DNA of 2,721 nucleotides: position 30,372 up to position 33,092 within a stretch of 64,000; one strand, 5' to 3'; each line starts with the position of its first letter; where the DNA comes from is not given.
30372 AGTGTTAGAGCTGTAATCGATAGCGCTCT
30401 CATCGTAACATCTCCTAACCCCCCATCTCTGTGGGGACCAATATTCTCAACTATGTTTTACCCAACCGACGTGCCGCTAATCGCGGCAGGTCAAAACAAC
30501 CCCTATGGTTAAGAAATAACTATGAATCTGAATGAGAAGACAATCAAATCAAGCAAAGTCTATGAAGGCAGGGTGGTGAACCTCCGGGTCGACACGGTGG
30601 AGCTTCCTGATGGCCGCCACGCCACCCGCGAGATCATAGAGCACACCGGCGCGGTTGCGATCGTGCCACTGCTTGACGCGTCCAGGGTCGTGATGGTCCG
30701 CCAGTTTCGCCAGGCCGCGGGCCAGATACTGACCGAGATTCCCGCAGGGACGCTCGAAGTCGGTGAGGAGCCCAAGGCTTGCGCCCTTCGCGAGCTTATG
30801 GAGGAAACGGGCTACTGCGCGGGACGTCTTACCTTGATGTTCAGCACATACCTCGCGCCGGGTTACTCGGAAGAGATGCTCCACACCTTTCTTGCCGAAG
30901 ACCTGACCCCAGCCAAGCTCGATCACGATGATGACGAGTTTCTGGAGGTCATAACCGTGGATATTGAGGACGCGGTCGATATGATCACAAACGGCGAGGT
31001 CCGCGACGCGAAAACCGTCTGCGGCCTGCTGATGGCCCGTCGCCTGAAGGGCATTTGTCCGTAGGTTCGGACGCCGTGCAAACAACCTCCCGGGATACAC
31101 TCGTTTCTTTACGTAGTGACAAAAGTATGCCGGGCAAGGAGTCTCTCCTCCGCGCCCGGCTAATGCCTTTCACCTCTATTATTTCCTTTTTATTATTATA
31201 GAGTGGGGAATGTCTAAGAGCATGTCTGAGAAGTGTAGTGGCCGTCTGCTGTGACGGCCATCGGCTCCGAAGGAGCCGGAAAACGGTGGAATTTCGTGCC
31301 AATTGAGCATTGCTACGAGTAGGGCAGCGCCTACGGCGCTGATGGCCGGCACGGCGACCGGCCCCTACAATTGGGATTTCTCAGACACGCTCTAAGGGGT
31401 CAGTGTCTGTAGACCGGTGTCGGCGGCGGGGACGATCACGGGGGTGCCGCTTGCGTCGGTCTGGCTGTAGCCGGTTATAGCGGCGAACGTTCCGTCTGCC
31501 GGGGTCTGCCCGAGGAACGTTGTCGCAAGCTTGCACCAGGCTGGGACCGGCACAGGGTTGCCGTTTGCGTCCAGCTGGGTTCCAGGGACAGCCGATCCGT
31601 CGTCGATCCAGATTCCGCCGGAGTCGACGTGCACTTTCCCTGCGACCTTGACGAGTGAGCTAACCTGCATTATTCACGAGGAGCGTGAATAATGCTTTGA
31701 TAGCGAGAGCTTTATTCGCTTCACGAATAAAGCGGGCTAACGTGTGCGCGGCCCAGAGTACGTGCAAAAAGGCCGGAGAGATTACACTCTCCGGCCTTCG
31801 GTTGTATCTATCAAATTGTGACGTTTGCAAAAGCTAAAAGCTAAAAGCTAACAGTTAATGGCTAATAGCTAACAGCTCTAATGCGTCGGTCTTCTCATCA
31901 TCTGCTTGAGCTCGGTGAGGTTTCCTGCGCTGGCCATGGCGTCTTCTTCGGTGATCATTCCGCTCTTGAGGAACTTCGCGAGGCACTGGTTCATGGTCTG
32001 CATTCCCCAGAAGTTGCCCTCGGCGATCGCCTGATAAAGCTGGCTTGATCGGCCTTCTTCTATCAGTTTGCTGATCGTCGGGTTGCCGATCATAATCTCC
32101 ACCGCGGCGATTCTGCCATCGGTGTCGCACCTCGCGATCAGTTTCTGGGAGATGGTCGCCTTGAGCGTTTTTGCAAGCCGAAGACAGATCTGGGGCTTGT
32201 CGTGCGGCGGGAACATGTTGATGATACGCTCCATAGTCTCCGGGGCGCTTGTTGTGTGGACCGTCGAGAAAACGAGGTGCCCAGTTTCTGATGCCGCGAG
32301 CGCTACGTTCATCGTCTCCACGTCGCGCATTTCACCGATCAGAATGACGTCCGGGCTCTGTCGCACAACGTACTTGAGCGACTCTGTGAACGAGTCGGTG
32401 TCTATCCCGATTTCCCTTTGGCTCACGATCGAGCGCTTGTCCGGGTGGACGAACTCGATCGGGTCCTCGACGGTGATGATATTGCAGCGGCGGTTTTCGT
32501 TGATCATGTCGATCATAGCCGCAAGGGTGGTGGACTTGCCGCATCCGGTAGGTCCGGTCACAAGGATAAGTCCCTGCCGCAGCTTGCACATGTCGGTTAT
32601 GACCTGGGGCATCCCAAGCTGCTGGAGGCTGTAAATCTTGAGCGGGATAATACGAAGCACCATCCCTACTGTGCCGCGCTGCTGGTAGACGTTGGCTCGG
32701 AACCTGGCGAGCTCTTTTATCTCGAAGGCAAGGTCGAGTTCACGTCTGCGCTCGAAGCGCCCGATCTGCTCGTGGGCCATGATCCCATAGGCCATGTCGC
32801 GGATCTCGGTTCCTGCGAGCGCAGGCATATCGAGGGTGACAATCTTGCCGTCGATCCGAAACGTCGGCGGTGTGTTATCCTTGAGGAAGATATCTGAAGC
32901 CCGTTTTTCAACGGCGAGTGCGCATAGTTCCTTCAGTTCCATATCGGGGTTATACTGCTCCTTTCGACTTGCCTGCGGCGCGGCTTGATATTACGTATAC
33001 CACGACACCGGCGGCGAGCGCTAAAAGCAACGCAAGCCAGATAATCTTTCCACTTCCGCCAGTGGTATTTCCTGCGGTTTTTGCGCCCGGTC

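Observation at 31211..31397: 187-nt highly structured element with about 20-bp terminal inverted repeats, two copies in the window (MITE-like element or mobile structured ncRNA)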

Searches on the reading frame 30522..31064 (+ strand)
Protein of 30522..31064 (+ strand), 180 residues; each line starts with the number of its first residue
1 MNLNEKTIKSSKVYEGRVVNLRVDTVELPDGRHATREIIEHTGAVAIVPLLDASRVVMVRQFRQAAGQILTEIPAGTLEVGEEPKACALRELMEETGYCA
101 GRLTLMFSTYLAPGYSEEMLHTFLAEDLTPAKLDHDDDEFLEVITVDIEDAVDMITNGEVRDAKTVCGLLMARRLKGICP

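Call 23: find_encoding_contigs(protein=window:30522-31064:+, flank=3000, max_places=10)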
Protein window:30522-31064:+ (180 aa): 1 contig read that carries it; 1 place shown.
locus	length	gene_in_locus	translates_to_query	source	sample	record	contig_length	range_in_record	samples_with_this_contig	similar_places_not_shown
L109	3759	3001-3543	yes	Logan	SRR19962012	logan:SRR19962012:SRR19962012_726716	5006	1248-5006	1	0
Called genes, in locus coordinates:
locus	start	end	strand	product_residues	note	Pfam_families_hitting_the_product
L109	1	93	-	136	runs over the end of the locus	PF04076:BOF (weak)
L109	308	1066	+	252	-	-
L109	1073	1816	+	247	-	-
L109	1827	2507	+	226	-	PF02517:Rce1-like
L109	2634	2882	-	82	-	PF04070:DUF378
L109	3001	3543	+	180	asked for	PF28549:NDPSase_N, PF00293:NUDIX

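Call 33: find_homologous_proteins(query=window:30522-31061:+, max_evalue=1e-30)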
Query window:30522-31061:+ (180 aa): 988 proteins with E <= 1e-30 among 1159 candidates; the best 120 are listed.
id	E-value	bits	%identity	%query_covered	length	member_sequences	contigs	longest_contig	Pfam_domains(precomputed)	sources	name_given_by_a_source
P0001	1.7e-112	391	100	100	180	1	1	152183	PF28549.1,PF00293.35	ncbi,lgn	-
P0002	2.2e-92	325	82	100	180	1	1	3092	PF28549.1,PF00293.35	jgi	jgi:ADP-ribose pyrophosphatase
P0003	4.0e-91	321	80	99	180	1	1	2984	PF28549.1,PF00293.35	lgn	-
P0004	5.3e-89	314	80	99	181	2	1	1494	PF28549.1,PF00293.35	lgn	-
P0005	4.5e-85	302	77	98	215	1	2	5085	PF28549.1,PF00293.35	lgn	-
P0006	1.2e-82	294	72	97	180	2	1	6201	PF28549.1,PF00293.35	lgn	-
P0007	3.4e-81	289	72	99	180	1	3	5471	PF28549.1,PF00293.35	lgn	-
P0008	1.3e-80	287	71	97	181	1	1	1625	PF28549.1,PF00293.35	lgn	-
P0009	7.0e-80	285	75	98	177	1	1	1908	PF28549.1,PF00293.35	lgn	-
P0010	7.8e-80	285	74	97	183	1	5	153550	PF28549.1,PF00293.35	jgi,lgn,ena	-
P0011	2.1e-78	280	71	97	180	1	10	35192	PF28549.1,PF00293.35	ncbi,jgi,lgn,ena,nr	ncbi:MAG TPA: NUDIX hydrolase [Armatimonadota bacterium]|jgi:ADP-ribose pyrophosphatase|nr:NUDIX hyd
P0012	3.9e-78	279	71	97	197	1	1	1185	PF28549.1,PF00293.35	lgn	-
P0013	1.2e-77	277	67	99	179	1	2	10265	PF28549.1,PF00293.35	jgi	jgi:ADP-ribose pyrophosphatase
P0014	2.2e-76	273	67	98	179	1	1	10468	PF28549.1,PF00293.35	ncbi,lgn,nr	ncbi:MAG: NUDIX hydrolase [Armatimonadetes bacterium]|nr:NUDIX hydrolase [Armatimonadota bacterium]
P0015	1.9e-75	270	69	98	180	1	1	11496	PF28549.1,PF00293.35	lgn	-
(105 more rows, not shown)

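Call 34: find_encoding_contigs(protein=P0002, flank=3000, max_places=3)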
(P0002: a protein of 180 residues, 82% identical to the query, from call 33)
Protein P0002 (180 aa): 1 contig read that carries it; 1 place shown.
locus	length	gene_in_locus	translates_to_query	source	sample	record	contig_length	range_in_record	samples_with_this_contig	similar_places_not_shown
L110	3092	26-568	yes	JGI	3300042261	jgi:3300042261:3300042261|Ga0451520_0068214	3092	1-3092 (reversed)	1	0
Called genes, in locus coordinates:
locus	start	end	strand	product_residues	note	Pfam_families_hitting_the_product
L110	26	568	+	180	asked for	PF28549:NDPSase_N, PF00293:NUDIX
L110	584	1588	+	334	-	PF01208:URO-D (weak)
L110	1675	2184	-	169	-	-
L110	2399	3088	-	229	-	PF00437:T2SSE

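Call 35: find_encoding_contigs(protein=P0003, flank=3000, max_places=3)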
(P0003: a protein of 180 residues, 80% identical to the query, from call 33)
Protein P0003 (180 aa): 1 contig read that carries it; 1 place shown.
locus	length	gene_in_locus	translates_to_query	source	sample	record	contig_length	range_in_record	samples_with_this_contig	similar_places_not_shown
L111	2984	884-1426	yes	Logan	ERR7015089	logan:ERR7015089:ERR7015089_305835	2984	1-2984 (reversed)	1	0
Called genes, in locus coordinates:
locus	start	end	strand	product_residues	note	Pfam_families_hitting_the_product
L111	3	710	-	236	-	?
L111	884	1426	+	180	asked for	PF28549:NDPSase_N, PF00293:NUDIX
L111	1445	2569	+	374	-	PF01208:URO-D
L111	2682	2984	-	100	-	?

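Call 36: find_encoding_contigs(protein=P0010, flank=4000, max_places=3)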
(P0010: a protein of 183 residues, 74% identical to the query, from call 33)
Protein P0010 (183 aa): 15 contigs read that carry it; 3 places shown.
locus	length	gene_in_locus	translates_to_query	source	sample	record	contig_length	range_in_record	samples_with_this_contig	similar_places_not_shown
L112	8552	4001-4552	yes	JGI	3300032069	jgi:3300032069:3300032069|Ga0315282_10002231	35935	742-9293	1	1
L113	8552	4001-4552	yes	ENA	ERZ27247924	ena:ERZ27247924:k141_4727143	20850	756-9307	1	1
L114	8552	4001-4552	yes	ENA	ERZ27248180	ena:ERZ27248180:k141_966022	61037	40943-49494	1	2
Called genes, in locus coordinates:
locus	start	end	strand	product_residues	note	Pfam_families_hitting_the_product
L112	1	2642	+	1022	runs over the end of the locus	PF07517:SecA_DEAD, PF01043:SecA_PP_bind, PF21090:P-loop_SecA, PF07516:SecA_SW, PF02810:SEC-C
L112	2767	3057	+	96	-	PF04365:BrnT_toxin (weak)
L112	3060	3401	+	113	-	PF12441:CopG_antitoxin (weak)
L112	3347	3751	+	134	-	PF22091:DUF6941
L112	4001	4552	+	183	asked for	PF28549:NDPSase_N, PF00293:NUDIX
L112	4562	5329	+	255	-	PF00881:Nitroreductase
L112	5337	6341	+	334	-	PF00586:AIRS, PF02769:AIRS_C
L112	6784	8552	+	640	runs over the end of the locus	-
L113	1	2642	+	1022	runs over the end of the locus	PF07517:SecA_DEAD, PF01043:SecA_PP_bind, PF21090:P-loop_SecA, PF07516:SecA_SW, PF02810:SEC-C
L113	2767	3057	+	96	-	PF04365:BrnT_toxin (weak)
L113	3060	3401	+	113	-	PF12441:CopG_antitoxin (weak)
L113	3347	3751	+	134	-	PF22091:DUF6941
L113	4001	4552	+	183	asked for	PF28549:NDPSase_N, PF00293:NUDIX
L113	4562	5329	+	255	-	PF00881:Nitroreductase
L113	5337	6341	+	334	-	PF00586:AIRS, PF02769:AIRS_C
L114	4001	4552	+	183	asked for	PF28549:NDPSase_N, PF00293:NUDIX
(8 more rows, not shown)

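Call 46: list_cluster_members(proteins=[P0001])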
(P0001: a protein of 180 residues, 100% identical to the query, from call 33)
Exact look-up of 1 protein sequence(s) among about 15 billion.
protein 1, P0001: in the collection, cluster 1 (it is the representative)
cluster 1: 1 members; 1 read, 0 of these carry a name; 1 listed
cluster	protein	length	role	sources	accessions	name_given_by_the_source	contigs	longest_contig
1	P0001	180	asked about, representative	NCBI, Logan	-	-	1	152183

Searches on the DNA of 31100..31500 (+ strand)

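Call 9: search_rna_families(source=window, start=31100, end=31500, threshold=evalue, max_evalue=10)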
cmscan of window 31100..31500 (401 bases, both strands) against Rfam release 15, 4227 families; matches with E-value up to 10: 4.
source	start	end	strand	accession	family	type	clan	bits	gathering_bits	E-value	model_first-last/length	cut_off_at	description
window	31226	31384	+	RF04141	MIR8622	Gene; miRNA;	-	41.9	197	2.6e-06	1-212/212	no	MIR8622 microRNA precursor family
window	31255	31348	-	RF04141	MIR8622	Gene; miRNA;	-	13.7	197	3.6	1-212/212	no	MIR8622 microRNA precursor family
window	31325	31341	-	RF01841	veev_FSE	Cis-reg; frameshift_element;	-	13.3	55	7.7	28-44/71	no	venezuelan equine encephalitis virus ribosomal frameshift element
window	31131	31158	-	RF02031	tpke11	Gene; sRNA;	-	12.6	43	7.5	21-47/77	no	tpke11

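Call 41: search_dna_similar(query=window:31211-31397:+, collection=plasmids, mode=distant, max_evalue=0.01, max_rows=25)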
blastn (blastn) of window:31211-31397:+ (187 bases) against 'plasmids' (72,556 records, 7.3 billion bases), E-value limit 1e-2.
No match.

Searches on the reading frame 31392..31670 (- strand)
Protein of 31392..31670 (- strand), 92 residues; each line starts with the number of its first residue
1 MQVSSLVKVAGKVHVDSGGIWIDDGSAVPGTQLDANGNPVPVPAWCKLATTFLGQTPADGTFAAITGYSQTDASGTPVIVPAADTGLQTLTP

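Call 44: search_protein_families(library=pfam, proteins=[window:31392-31670:-], max_evalue=0.01)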
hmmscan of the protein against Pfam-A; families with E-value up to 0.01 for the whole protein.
window:31392-31670:- (92 aa): 0 families

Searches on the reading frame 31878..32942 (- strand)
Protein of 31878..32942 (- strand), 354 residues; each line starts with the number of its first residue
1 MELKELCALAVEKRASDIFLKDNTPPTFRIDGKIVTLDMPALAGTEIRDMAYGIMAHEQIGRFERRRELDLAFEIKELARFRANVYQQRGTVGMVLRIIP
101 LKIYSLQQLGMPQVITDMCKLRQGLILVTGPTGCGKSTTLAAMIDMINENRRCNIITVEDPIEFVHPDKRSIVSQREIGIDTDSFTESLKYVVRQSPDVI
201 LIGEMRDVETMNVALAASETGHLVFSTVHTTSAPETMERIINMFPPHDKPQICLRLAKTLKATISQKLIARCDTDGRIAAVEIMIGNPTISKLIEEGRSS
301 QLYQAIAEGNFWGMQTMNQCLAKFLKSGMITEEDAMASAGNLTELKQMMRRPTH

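Call 51: find_encoding_contigs(protein=window:31878-32942:-, flank=3000, max_places=10)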
Protein window:31878-32942:- (354 aa): 1 contig read that carries it; 1 place shown.
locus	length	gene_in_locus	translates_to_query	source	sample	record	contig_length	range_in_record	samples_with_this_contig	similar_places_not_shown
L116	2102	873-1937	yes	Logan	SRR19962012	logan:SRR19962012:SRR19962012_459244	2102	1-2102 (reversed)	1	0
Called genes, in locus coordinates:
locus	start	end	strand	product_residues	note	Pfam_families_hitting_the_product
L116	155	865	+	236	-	-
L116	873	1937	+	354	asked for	PF00437:T2SSE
